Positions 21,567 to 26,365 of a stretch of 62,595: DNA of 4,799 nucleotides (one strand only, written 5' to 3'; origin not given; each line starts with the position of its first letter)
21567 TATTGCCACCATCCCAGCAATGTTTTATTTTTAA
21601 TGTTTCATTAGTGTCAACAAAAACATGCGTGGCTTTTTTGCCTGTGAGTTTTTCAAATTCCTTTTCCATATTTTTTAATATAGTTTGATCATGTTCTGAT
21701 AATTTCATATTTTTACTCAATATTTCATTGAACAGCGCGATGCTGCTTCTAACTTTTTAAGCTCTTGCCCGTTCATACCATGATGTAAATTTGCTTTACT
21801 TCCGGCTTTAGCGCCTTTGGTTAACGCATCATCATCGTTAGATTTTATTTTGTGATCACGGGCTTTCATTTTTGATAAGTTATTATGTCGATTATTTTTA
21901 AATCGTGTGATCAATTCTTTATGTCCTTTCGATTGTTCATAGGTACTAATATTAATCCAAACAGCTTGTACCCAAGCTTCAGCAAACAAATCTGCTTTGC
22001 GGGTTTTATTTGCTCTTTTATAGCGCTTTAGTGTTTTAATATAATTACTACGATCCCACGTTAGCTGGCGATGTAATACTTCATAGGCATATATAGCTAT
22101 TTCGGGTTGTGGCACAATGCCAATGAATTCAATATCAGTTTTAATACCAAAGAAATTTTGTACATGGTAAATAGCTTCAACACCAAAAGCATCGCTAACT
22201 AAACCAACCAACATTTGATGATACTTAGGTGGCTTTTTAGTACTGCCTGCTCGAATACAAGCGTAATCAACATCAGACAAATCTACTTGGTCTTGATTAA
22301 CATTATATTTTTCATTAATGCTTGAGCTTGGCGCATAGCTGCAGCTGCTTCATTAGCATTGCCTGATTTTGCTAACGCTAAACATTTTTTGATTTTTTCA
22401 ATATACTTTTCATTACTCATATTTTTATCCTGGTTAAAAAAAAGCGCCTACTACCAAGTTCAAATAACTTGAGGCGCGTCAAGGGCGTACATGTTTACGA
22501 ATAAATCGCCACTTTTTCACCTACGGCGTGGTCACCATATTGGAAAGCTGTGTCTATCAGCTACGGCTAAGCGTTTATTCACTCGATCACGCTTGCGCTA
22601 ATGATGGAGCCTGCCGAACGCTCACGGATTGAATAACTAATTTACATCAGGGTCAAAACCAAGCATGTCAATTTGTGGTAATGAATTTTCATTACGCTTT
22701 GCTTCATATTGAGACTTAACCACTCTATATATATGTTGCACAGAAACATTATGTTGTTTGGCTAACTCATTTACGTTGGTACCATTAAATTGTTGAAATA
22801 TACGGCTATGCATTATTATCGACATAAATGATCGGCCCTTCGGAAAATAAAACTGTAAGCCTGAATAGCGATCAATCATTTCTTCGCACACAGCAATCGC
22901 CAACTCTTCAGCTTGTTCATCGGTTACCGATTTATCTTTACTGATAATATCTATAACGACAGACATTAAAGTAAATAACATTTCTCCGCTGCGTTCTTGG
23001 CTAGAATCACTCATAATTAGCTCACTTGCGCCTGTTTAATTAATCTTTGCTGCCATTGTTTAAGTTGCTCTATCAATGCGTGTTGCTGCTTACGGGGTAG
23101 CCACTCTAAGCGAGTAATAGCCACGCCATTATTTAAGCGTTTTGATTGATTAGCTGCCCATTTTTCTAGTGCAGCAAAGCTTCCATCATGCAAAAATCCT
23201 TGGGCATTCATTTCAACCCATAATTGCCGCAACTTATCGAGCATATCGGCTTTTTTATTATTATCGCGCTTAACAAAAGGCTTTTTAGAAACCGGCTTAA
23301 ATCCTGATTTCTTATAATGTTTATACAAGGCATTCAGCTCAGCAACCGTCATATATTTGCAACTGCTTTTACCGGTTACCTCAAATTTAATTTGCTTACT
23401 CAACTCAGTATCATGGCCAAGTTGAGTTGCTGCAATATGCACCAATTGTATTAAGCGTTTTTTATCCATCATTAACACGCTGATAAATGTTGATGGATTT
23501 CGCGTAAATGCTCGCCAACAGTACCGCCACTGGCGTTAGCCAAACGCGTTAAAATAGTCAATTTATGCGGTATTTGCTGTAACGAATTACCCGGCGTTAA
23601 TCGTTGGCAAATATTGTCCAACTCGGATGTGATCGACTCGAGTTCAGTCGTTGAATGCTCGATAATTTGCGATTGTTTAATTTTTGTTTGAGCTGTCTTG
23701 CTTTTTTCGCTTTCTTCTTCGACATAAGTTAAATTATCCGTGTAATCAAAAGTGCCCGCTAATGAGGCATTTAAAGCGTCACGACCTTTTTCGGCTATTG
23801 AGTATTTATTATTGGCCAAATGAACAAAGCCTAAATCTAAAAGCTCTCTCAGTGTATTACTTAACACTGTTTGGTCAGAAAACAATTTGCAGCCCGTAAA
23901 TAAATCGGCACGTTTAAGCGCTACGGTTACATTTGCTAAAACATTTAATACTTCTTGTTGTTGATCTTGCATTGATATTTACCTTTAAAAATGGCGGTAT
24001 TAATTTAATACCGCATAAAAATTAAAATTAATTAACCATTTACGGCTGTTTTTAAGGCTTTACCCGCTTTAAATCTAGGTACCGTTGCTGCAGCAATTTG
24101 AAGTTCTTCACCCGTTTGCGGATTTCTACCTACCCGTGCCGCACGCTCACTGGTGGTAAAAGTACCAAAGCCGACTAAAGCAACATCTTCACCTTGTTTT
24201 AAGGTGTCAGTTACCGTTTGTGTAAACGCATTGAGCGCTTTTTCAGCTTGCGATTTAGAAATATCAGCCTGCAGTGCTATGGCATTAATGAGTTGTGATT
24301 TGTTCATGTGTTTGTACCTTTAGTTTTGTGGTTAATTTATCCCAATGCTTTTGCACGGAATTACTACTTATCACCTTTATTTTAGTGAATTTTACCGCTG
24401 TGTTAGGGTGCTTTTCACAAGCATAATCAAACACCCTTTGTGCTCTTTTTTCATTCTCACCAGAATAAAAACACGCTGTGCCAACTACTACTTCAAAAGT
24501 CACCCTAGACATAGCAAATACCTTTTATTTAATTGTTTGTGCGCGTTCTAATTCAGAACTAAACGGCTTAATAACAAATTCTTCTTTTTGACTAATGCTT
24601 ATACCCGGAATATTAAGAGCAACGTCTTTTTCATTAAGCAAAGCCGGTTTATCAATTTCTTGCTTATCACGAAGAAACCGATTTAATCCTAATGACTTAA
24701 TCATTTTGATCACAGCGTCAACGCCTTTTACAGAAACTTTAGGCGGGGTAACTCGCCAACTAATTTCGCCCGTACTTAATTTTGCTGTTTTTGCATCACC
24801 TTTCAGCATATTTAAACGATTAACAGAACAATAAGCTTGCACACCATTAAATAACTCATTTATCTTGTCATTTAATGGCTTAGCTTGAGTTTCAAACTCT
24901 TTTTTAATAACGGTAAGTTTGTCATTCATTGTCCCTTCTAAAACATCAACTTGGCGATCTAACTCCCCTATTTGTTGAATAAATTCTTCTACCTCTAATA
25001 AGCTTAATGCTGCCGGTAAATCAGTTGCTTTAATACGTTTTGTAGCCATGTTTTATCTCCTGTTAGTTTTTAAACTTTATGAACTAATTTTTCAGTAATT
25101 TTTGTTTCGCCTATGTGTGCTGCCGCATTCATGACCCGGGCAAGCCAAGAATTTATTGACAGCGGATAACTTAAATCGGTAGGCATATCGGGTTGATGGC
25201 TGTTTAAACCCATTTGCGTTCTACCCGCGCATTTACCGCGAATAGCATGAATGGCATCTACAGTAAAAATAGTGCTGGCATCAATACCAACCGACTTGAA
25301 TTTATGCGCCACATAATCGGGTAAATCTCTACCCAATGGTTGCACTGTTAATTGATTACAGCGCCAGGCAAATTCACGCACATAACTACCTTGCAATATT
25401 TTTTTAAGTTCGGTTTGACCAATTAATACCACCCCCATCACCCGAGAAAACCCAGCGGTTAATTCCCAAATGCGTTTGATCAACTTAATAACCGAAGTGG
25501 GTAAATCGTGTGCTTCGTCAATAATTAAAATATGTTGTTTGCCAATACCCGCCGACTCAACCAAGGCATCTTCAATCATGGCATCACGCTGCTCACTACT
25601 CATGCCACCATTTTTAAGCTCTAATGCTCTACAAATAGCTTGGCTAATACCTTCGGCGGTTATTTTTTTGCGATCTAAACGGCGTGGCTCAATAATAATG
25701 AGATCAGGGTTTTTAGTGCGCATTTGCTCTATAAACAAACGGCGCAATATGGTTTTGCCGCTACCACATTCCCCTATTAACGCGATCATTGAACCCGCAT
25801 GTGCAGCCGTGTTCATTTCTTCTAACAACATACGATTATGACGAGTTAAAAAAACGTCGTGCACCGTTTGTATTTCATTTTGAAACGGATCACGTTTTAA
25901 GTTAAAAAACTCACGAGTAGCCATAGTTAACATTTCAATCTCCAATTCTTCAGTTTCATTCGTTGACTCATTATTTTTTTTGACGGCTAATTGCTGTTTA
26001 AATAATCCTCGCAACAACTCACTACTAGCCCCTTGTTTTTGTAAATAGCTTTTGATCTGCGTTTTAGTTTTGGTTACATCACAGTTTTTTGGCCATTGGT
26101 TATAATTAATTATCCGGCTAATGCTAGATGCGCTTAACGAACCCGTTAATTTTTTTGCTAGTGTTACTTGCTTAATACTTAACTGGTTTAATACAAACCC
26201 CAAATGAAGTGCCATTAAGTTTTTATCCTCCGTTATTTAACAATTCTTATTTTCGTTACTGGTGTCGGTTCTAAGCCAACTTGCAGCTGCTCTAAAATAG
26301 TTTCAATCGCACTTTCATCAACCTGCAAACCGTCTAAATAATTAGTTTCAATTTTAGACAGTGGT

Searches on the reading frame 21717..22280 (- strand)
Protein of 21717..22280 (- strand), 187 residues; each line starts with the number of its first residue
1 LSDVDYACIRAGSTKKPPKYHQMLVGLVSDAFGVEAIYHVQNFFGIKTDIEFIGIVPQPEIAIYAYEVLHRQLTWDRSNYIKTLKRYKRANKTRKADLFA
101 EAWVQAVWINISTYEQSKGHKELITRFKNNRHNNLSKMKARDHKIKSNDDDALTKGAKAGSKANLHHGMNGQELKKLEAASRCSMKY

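Call 42: search_protein_families(library=pfam, proteins=[window:21717-22280:-], max_evalue=0.00001)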
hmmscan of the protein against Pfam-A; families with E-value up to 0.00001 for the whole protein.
window:21717-22280:- (187 aa): 1 family
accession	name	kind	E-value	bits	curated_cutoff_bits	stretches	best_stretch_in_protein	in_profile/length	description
PF23771.1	DUF7168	-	2.8e-26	92.3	25.5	1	11-142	11-139/140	Domain of unknown function (DUF7168)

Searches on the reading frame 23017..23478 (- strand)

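Call 44: search_protein_families(library=phrogs, proteins=[window:23017-23478:-], max_evalue=0.001)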
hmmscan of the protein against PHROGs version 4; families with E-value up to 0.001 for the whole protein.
window:23017-23478:- (153 aa): 2 families
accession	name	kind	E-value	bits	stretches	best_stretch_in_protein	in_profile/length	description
phrog_286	-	unknown function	1.1e-35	124.4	1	3-152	6-151/186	-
phrog_8067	-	unknown function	1.8e-13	51.3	1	4-64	1-61/65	-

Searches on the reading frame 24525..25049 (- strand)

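Call 44: search_protein_families(library=phrogs, proteins=[window:24525-25049:-], max_evalue=0.001)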
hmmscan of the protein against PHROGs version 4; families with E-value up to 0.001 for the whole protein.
window:24525-25049:- (174 aa): 3 families
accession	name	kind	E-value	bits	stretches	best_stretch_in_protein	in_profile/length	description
phrog_491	-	DNA, RNA and nucleotide metabolism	6.6e-49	166.9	1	1-169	1-174/176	Mu Gam-like end protection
phrog_18351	-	moron, auxiliary metabolic gene and host takeover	1.1e-30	107.9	1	22-154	24-157/298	host nuclease inhibitor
phrog_2205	-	DNA, RNA and nucleotide metabolism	8.9e-05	22.9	1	21-137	33-146/183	Mu Gam-like end protection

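Call 45: search_protein_families(library=pfam, proteins=[window:24525-25049:-], max_evalue=1)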
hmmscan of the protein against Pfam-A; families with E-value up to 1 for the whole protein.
window:24525-25049:- (174 aa): 3 families
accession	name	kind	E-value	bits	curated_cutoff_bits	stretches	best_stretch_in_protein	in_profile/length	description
PF07352.17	Phage_Mu_Gam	-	3.5e-35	121.6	28.3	1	19-162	3-149/149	Bacteriophage Mu Gam like protein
PF05565.16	Sipho_Gp157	-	0.00088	19.8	28.6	1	45-161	52-162/162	Siphovirus Gp157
PF15397.11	DUF4618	-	0.038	13.9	34.9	1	16-71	36-91/258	Domain of unknown function (DUF4618)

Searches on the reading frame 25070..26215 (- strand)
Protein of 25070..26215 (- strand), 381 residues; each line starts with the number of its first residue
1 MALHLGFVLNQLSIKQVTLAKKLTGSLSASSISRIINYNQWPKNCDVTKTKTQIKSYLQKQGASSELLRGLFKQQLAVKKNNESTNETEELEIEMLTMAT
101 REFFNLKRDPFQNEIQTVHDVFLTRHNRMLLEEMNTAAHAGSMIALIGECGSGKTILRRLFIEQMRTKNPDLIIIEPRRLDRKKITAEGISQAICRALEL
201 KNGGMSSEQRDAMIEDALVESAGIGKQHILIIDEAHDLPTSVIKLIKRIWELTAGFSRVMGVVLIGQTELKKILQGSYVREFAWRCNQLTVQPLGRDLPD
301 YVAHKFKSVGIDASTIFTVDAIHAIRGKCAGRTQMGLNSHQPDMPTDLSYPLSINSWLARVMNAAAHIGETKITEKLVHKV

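Call 42: search_protein_families(library=pfam, proteins=[window:25070-26215:-], max_evalue=0.00001)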
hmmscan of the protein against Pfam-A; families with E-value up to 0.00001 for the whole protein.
window:25070-26215:- (381 aa): 1 family
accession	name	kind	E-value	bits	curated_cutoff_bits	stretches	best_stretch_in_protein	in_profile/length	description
PF13401.12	AAA_22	-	6.8e-19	68.9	27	1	141-274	5-130/130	AAA domain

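Call 44: search_protein_families(library=phrogs, proteins=[window:25070-26215:-], max_evalue=0.001)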
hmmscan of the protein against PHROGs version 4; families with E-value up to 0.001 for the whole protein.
window:25070-26215:- (381 aa): 5 families
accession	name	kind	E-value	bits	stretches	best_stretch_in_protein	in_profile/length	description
phrog_296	-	integration and excision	1.7e-54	186.6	1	10-380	237-517/626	DNA transposition protein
phrog_2630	-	unknown function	5.3e-15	56.5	1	113-295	2-187/326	-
phrog_168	-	DNA, RNA and nucleotide metabolism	4.4e-05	24.3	1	116-275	18-148/314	clamp loader of DNA polymerase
phrog_7998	-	unknown function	0.00056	20.2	1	110-241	7-133/339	-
phrog_2666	-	head and packaging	0.00063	19.5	1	127-251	311-446/555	terminase large subunit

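Call 45: search_protein_families(library=pfam, proteins=[window:25070-26215:-], max_evalue=1)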
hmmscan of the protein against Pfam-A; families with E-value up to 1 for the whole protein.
window:25070-26215:- (381 aa): 17 families
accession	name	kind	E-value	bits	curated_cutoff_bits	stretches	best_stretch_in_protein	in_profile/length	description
PF13401.12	AAA_22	-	6.8e-19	68.9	27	1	141-274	5-130/130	AAA domain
PF00005.33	ABC_tran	-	0.00014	22.9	25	1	131-182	1-51/137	ABC transporter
PF00004.35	AAA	-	0.00023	22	21.2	1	145-274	2-114/131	ATPase family associated with various cellular activities (AAA)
PF07693.20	KAP_NTPase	-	0.00055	19.7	20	1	135-205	14-86/293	KAP family P-loop domain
PF13604.12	AAA_30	-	0.00092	19.4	27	1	137-282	13-140/191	AAA domain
PF13245.12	AAA_19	-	0.0024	18.5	25.1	1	138-252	8-117/134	AAA domain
PF04851.21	ResIII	-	0.0035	17.7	22.5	1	144-241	26-141/164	Type III restriction enzyme, res subunit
PF02367.23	TsaE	-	0.005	17.2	26.6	1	130-168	10-48/128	Threonylcarbamoyl adenosine biosynthesis protein TsaE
PF24883.2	NPHP3_N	-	0.0093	16.6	24.8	1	139-216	20-97/164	Nephrocystin 3, N-terminal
PF13191.12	AAA_16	-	0.015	16.2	32.6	1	131-242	13-148/167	AAA ATPase domain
PF00270.35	DEAD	-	0.023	14.8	26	0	138-194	11-70/167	DEAD/DEAH box helicase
PF01637.24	ATPase_2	-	0.031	14.5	33.2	1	142-239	21-123/225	ATPase domain predominantly from Archaea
PF07728.20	AAA_5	-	0.037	14.5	22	1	146-245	4-85/139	AAA domain (dynein-related subfamily)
PF10923.14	BrxC_BrxD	-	0.046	13.1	22.2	1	124-169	31-77/414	BREX system ATP-binding protein BrxC/D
PF05729.18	NACHT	-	0.047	13.9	26.7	1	143-240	2-95/167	NACHT domain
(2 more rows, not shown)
